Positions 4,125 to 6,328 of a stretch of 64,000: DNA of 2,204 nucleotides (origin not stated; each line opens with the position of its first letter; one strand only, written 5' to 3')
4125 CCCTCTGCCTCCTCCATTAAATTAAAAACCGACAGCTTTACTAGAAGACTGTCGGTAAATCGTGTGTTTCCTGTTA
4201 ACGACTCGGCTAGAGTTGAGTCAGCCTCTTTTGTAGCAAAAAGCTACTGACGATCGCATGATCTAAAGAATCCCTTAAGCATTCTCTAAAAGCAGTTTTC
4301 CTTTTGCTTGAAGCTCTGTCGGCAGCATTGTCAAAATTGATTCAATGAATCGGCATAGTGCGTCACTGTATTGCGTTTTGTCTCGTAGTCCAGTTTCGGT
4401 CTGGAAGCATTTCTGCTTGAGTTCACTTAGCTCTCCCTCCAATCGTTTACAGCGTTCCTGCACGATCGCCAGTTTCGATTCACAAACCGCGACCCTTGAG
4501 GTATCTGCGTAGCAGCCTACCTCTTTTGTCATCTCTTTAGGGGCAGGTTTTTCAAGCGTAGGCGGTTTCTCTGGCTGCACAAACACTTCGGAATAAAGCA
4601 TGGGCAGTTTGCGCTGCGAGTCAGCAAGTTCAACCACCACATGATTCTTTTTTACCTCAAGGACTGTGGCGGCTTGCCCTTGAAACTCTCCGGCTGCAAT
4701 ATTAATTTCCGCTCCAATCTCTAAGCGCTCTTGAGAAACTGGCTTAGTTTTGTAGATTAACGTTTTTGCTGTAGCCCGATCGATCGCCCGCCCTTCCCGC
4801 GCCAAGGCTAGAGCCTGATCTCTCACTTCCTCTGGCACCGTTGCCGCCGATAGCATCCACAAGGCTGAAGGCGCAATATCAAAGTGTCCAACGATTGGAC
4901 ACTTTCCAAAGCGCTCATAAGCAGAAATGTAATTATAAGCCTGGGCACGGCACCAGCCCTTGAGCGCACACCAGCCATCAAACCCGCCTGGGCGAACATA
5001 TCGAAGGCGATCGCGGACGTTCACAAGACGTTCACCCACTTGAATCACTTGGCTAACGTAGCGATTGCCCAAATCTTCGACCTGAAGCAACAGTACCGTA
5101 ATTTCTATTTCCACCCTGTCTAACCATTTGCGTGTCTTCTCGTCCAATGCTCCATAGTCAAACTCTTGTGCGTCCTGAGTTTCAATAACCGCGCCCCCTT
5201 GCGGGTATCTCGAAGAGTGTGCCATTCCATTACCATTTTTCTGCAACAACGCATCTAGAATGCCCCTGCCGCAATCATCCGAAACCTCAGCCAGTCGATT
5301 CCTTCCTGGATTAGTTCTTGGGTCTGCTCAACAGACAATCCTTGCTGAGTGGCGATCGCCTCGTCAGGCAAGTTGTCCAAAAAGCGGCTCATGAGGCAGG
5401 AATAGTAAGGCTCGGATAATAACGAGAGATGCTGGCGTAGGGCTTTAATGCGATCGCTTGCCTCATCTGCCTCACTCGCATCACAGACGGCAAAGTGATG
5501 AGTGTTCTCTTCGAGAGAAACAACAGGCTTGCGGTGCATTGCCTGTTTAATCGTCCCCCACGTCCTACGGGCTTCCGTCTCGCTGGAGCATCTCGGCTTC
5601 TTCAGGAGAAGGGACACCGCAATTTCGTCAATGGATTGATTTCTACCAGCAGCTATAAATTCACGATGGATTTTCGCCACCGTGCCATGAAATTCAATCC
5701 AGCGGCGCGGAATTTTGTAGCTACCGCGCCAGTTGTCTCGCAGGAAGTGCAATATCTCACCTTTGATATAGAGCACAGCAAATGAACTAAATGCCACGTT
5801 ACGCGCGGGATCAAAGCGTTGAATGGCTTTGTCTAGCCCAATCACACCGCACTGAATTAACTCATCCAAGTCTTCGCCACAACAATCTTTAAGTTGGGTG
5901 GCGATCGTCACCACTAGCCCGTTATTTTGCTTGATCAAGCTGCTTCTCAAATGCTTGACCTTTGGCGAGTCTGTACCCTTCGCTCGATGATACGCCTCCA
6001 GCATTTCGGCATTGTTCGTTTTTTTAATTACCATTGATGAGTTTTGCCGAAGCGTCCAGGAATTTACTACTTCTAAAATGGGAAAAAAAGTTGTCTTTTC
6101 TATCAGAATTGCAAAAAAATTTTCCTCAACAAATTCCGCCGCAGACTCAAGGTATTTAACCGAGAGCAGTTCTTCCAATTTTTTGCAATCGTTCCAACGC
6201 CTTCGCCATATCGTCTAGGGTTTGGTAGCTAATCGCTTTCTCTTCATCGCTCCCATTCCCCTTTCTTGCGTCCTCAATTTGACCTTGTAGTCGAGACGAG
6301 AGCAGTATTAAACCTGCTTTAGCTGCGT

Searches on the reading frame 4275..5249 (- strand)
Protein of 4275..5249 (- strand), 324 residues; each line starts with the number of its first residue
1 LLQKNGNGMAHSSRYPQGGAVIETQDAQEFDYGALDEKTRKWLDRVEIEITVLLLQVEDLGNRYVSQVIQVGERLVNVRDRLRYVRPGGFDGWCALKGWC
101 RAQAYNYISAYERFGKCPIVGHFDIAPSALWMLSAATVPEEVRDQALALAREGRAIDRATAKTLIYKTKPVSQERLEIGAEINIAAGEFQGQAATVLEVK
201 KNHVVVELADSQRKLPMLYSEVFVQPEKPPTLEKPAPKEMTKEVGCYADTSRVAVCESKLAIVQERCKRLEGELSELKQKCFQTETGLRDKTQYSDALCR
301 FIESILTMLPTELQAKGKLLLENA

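Call 13: search_protein_families(library=pfam, proteins=[window:4275-5249:-], max_evalue=0.001)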
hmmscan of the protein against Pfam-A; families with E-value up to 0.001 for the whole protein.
window:4275-5249:- (324 aa): 2 families
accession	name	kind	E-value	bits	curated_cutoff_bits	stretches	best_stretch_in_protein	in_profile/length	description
PF03677.18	UPF0137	-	2.6e-05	24.6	34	1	67-120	87-140/237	Uncharacterised protein family (UPF0137)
PF17516.8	ProQ_C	-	0.00044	20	23.3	1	174-209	3-37/51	ProQ C-terminal domain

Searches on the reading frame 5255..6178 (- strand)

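Call 13: search_protein_families(library=pfam, proteins=[window:5255-6178:-], max_evalue=0.001)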
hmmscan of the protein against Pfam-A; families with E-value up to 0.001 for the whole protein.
window:5255-6178:- (307 aa): 1 family
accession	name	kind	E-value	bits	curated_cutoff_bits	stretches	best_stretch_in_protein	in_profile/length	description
PF04542.20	Sigma70_r2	-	6.8e-14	51.9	24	1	81-151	1-70/71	Sigma-70 region 2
